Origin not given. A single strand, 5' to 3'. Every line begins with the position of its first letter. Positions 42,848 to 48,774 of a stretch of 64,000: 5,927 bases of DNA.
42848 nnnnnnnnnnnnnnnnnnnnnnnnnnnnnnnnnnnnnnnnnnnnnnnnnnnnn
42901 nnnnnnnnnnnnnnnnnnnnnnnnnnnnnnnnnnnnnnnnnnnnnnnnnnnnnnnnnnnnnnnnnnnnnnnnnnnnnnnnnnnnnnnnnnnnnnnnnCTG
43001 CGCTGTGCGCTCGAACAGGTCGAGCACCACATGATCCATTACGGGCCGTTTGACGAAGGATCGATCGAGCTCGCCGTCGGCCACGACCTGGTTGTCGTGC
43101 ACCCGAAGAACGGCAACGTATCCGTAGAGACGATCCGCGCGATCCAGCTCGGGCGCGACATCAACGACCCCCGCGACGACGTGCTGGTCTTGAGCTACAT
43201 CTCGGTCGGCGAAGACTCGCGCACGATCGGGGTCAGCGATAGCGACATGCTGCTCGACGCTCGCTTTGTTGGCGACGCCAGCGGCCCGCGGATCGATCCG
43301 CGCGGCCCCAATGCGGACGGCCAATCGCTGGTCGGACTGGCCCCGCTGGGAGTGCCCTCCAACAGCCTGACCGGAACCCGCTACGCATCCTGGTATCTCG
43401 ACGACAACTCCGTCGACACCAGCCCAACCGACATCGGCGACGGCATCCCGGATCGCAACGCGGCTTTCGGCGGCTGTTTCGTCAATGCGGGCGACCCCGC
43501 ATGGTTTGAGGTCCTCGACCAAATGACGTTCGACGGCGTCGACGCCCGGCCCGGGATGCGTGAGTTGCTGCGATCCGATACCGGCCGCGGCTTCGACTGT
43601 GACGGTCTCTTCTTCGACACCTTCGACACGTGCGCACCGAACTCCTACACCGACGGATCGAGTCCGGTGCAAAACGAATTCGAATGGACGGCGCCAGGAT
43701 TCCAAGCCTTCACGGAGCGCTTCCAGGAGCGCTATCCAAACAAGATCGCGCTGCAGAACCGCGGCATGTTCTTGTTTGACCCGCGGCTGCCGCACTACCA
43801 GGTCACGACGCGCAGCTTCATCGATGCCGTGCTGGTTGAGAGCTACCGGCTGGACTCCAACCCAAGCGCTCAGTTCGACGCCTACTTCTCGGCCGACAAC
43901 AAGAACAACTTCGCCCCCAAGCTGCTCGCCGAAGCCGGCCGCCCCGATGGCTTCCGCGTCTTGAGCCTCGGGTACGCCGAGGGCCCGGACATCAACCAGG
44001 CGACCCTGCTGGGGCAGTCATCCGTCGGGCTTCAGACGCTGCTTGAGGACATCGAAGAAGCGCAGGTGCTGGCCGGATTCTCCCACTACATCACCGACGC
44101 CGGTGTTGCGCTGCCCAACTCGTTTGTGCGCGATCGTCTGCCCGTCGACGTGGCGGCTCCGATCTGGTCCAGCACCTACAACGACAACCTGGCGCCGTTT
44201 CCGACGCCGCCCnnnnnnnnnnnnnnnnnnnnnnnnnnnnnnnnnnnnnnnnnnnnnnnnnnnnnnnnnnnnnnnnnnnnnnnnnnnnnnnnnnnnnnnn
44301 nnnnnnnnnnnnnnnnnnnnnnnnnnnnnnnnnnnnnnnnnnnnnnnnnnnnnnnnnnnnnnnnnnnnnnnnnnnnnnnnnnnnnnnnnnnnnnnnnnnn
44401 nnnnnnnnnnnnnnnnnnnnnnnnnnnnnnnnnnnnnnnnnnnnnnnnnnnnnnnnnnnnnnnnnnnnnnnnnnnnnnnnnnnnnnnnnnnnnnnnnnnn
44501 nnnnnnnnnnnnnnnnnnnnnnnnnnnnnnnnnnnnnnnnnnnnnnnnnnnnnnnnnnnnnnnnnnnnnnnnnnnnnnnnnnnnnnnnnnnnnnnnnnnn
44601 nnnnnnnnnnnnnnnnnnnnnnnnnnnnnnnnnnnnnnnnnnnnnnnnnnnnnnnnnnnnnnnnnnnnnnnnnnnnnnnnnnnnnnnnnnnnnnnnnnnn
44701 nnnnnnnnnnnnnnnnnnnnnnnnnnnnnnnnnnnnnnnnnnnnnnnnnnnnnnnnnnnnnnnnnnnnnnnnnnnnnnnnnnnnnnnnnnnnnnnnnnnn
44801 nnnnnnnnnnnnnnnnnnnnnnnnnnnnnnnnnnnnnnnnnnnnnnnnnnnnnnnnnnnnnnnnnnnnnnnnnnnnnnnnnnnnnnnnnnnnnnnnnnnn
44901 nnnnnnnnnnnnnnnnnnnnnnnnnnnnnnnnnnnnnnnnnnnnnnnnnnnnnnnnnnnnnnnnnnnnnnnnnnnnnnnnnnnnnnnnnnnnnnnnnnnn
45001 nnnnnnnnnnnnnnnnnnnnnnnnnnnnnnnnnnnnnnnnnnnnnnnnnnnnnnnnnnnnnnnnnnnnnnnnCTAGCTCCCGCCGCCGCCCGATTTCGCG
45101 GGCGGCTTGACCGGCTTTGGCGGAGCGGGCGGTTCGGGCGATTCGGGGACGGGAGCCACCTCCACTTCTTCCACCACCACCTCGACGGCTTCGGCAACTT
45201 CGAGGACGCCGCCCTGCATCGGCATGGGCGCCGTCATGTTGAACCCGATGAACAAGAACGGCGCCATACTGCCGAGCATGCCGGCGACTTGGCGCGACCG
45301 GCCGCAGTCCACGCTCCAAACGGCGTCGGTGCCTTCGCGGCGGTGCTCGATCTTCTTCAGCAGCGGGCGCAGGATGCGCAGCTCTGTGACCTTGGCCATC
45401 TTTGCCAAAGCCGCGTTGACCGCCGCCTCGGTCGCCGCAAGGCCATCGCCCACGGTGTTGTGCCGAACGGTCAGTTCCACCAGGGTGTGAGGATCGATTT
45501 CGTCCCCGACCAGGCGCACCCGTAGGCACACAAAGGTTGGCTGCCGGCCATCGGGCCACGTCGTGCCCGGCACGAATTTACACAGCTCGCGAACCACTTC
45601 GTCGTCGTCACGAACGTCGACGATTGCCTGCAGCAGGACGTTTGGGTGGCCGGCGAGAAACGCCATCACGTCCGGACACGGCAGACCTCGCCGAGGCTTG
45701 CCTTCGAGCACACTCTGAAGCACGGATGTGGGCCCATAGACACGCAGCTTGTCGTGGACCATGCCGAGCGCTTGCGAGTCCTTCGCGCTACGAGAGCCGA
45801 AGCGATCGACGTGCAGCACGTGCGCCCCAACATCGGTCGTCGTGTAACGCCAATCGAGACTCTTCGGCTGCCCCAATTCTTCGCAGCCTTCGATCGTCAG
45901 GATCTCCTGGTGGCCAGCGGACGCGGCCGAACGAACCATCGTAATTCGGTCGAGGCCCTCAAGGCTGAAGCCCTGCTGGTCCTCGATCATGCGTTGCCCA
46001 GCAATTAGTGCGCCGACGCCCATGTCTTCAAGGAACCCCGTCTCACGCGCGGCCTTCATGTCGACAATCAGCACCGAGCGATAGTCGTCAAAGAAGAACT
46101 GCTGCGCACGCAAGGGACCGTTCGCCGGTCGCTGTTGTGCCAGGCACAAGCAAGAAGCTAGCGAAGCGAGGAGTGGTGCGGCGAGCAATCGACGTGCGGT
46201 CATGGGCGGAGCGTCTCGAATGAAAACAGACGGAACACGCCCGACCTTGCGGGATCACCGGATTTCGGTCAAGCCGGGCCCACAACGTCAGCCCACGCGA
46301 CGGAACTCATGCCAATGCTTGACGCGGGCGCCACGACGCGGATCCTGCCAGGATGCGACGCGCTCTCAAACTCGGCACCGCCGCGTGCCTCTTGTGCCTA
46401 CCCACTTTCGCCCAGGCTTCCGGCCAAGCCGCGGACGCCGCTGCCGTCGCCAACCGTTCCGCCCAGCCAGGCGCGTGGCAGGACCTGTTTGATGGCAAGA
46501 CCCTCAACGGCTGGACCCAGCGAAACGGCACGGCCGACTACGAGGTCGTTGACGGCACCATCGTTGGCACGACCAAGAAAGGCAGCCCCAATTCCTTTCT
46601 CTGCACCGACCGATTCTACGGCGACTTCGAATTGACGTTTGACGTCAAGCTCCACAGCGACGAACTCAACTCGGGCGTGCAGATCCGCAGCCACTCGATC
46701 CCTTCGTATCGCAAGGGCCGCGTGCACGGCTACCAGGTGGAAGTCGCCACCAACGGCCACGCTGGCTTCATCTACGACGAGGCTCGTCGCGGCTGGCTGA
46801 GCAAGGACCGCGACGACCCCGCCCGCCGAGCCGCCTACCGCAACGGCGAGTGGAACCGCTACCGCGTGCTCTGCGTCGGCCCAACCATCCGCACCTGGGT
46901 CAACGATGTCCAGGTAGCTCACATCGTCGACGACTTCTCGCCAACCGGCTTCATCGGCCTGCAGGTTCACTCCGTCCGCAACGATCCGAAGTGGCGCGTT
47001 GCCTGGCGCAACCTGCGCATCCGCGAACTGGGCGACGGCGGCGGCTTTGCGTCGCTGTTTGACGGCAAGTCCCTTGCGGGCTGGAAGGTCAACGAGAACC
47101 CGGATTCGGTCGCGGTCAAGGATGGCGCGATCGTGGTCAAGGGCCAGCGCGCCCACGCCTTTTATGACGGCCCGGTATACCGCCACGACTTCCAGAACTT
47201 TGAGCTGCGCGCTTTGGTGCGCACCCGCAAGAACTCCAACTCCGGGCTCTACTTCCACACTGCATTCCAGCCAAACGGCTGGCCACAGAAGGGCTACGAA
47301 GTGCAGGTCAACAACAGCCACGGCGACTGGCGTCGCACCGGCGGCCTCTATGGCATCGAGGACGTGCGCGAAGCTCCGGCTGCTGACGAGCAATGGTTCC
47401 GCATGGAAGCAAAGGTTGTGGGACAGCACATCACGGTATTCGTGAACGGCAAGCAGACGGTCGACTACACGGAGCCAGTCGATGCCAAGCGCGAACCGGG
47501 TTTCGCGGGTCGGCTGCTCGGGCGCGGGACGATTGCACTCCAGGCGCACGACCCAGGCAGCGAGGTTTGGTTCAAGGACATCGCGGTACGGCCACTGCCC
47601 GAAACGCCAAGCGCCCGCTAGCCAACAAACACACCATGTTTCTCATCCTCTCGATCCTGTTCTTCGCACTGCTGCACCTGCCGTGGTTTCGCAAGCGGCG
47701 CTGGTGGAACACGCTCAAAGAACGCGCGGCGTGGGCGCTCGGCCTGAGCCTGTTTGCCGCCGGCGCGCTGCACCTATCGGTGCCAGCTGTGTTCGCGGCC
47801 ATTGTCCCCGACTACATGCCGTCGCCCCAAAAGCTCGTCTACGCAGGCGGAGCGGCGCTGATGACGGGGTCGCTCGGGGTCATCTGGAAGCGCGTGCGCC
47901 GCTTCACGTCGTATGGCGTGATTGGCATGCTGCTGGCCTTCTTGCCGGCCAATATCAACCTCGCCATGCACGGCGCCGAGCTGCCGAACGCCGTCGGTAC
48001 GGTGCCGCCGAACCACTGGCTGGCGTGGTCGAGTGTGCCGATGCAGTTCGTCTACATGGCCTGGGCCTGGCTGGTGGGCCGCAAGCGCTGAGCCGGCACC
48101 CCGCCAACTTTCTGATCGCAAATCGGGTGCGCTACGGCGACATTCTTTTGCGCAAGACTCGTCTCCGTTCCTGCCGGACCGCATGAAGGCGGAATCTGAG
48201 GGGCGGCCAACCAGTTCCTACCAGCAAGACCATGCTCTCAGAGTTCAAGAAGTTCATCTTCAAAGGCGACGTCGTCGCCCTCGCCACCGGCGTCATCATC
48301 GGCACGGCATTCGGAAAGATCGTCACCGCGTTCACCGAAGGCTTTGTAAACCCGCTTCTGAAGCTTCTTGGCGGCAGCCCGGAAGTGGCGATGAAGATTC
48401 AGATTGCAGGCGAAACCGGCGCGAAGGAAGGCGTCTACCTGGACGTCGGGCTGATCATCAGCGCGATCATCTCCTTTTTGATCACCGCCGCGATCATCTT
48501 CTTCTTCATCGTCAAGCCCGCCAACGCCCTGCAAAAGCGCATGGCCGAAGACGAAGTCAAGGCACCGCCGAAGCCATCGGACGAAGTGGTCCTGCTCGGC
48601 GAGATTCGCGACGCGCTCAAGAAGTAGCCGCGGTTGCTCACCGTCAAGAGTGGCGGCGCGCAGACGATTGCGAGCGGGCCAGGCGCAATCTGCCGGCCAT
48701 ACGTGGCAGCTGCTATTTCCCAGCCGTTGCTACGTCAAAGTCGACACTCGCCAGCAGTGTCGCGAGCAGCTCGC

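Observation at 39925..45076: Tandem pair of ~830-aa lipoproteins with a novel domain combination built around a GH114-like TIM barrel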

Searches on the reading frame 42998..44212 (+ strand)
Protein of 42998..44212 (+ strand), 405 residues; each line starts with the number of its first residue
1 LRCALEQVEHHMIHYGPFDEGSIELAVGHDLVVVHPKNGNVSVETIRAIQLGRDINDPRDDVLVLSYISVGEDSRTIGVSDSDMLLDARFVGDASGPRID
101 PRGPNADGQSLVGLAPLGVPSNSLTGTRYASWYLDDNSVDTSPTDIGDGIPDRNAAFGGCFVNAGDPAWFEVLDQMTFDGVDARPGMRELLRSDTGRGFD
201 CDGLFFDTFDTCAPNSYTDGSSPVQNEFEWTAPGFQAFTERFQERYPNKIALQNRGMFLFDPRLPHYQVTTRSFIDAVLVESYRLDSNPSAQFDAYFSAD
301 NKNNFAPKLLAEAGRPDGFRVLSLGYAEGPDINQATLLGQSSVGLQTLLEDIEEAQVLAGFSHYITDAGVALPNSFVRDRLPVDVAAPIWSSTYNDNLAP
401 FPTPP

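Call 35: predict_structure(alignment_id=A2)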
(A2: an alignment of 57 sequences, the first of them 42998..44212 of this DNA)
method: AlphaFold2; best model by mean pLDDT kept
length: 405 residues; sequences in the alignment: 57
mean_pLDDT: 93.0   pTM: 0.91
mean pLDDT of the five models: 93.0, 93.0, 92.5, 91.9, 91.7
residues with pLDDT >= 90: 349; 70-90: 33; 50-70: 14; < 50: 9
segments of 3 or more residues with pLDDT < 50: 401-405
pLDDT, mean of each block of 10 residues (from residue 1): 94 98 98 98 98 95 98 98 98 96 90 93 93 94 90 95 96 98 98 98 97 91 91 97 98 96 95 98 95 90 91 95 97 98 98 92 97 97 64 51 46
secondary structure, 60 per line:
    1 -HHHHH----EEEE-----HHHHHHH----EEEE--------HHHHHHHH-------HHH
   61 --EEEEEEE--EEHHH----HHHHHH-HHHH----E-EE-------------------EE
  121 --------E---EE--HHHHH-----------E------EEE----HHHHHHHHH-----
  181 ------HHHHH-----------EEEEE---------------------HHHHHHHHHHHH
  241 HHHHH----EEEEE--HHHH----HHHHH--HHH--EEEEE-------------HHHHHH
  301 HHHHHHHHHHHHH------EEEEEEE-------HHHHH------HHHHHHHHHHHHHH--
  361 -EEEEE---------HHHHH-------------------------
elements in order: H2-6 E11-14 H20-26 E31-34 H43-50 E63-69 H81-86 H88-91 H137-141 E160-162 H167-175 H187-191 E203-207 H229-245 E250-254 H257-260 H265-269 E277-281 H295-313 E320-326 H334-338 H345-358 E362-366 H376-380

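Call 38: fold_search(model_id=the predicted structure, library=pdb)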
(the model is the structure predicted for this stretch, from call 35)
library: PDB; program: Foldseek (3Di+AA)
matches with E <= 10: 1501; with E <= 0.001: 60
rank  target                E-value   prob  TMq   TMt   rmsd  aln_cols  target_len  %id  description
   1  9ep5_A                1.1e-10  1.00  0.46  0.65   8.5       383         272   14  GH191 family Alpha-Galactosaminidase from Environmental sample (99.2% identity to Myxococcus fulvus enzyme) (released 2025-04-23)
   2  9eux_C                1.2e-09  1.00  0.48  0.66   6.2       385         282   12  Glycoside hydrolase familiy 191 enzyme from Thermotoga maritima (released 2025-04-09)
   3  5tcb                  1.3e-09  1.00  0.44  0.67   6.9       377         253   13  Structure of the glycoside hydrolase domain of PelA from Pseudomonas aeruginosa (released 2017-09-20)
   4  9eux_D                2.1e-09  1.00  0.48  0.66   6.1       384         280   12  Glycoside hydrolase familiy 191 enzyme from Thermotoga maritima (released 2025-04-09)
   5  9euz_A                2.2e-09  1.00  0.48  0.65   6.2       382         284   12  Glycoside hydrolase family 191 enzyme from Thermotoga maritima (released 2025-04-09)
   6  2aam_A                2.3e-09  1.00  0.50  0.67   6.1       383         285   12  Crystal structure of a putative glycosidase (tm1410) from thermotoga maritima at 2.20 A resolution (released 2005-07-26)
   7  9eux_A                2.3e-09  1.00  0.48  0.66   6.2       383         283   12  Glycoside hydrolase familiy 191 enzyme from Thermotoga maritima (released 2025-04-09)
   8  5tsy                  3.0e-09  1.00  0.45  0.69   6.2       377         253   13  Structure of the glycoside hydrolase domain of PelA variant E218A from Pseudomonas aeruginosa (released 2017-11-08)
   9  9euz_C                3.2e-09  1.00  0.49  0.67   6.4       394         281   12  Glycoside hydrolase family 191 enzyme from Thermotoga maritima (released 2025-04-09)
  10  2aam_B                3.9e-09  1.00  0.49  0.66   6.1       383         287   12  Crystal structure of a putative glycosidase (tm1410) from thermotoga maritima at 2.20 A resolution (released 2005-07-26)
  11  9cgy                  5.0e-09  1.00  0.45  0.24   4.8       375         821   13  Structure of the Pel modification enzyme PelA from Pseudomonas thermotolerans (released 2025-05-14)
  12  9eux_E                6.0e-09  1.00  0.48  0.65   6.6       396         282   12  Glycoside hydrolase familiy 191 enzyme from Thermotoga maritima (released 2025-04-09)
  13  9nhf_A                6.4e-09  1.00  0.47  0.52   6.4       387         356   13  The structure of a family 168 glycoside hydrolase from the marine bacterium Muricauda eckloniae. (released 2025-06-11)
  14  9eux_B                8.2e-09  1.00  0.48  0.65   6.3       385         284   12  Glycoside hydrolase familiy 191 enzyme from Thermotoga maritima (released 2025-04-09)
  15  2aam_C                8.7e-09  1.00  0.48  0.65   6.7       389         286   12  Crystal structure of a putative glycosidase (tm1410) from thermotoga maritima at 2.20 A resolution (released 2005-07-26)
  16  9jom                  1.1e-08  1.00  0.45  0.51   7.1       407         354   12  STRUCTURE OF ENDO-1,3-FUCANASE FUN168E FROM GH168 FAMILY (released 2024-11-27)
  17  9joc                  1.4e-08  1.00  0.46  0.50   7.9       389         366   10  CRYSTAL STRUCTURE OF ENDO-1,3-FUCANASE (FUN168D) FROM GH168 FAMILY (released 2024-11-27)
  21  8rg3_B                1.6e-07  1.00  0.48  0.53   6.6       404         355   14  Crystal structure of PbFucA from Planctomycetes bacterium K23_9 in P 1 21 1 (released 2025-01-01)
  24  9f9v_B                5.7e-07  1.00  0.46  0.51   8.4       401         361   11  Crystal structure of 892_05174 from Planctomycetota strain 892 (released 2025-01-08)
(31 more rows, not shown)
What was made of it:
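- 42998..44212 (+): B catalytic barrel (aa 145-549). AF2 model of the barrel alone, pLDDT 93.0 and pTM 0.91 (call 35); Foldseek in call 38
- On GH166 (PelA hydrolase): Identity is 12-14% (call 38).
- On GH191: Top Foldseek hits, E 1e-10 to 2e-9, TM 0.65-0.67 normalised by target length (call 38).
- On GH168: E 6e-9 to 6e-7 and TM about 0.5 normalised by target length (call 38).
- Foldseek with the barrel alone ranks GH191 and PelA hydrolase first, at E 1e-10 to 5e-9 and TM about 0.65-0.69 normalised by target length (call 38). GH168 endo-alpha-1,3-fucanases, including two from Planctomycetota, are nearly as good structural matches (E 6e-9 to 6e-7, call 38). GH168 fucanases (9nhf, 9jom, 9joc), PbFucA from Planctomycetes K23_9 (8rg3) and 9f9v from Planctomycetota strain 892 are ranks 13-24 in Foldseek, at E 6e-9 to 6e-7 (call 38). 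GH191 and GH166 rank above GH168 (call 38). GH66, GH13, GH36 and Cwp19 appear lower in the Foldseek list, at E 1e-6 to 1e-4 (call 38).
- Tried and rejected: I therefore modelled the barrel of B alone (calls 35, 38).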

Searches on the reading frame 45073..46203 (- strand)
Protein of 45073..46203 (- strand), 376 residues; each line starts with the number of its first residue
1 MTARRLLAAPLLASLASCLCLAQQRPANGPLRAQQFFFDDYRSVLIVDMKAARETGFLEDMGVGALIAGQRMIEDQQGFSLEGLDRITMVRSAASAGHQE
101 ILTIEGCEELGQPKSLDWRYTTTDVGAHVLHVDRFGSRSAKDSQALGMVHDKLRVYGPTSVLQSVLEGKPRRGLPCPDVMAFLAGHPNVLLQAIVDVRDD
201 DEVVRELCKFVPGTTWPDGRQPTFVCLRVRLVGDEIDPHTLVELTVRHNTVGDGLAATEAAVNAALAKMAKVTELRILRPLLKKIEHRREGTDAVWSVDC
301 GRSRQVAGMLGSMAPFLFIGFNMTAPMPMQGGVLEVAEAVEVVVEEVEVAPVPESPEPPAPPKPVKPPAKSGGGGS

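Call 13: search_protein_families(library=pfam, proteins=[window:45073-46203:-], max_evalue=0.001)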
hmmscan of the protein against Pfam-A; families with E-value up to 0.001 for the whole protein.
window:45073-46203:- (376 aa): 0 families

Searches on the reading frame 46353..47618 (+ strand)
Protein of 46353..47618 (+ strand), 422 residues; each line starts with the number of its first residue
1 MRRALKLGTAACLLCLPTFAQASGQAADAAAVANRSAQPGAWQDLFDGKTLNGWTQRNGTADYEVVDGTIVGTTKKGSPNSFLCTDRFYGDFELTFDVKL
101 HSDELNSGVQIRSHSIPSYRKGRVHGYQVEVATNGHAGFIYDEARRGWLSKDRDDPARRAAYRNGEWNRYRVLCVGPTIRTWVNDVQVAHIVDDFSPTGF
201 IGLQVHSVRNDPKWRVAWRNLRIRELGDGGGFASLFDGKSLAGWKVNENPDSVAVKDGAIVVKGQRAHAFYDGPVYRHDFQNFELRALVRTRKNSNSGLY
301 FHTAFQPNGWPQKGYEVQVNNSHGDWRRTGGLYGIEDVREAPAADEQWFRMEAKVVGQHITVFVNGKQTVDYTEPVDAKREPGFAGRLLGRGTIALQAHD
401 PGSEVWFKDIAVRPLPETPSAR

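Call 13: search_protein_families(library=pfam, proteins=[window:46353-47618:+], max_evalue=0.001)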
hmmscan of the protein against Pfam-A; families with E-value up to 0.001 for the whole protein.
window:46353-47618:+ (422 aa): 1 family
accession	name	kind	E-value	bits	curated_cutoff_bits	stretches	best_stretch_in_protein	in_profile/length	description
PF06439.18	3keto-disac_hyd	-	6.6e-87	290.8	26.8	2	42-224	2-187/187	3-keto-disaccharide hydrolase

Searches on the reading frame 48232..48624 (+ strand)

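Call 13: search_protein_families(library=pfam, proteins=[window:48232-48624:+], max_evalue=0.001)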
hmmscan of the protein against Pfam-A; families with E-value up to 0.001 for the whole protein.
window:48232-48624:+ (131 aa): 1 family
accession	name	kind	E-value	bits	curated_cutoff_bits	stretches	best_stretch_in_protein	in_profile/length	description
PF01741.23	MscL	-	5.5e-34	117.6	27.4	1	1-130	1-123/123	Large-conductance mechanosensitive channel, MscL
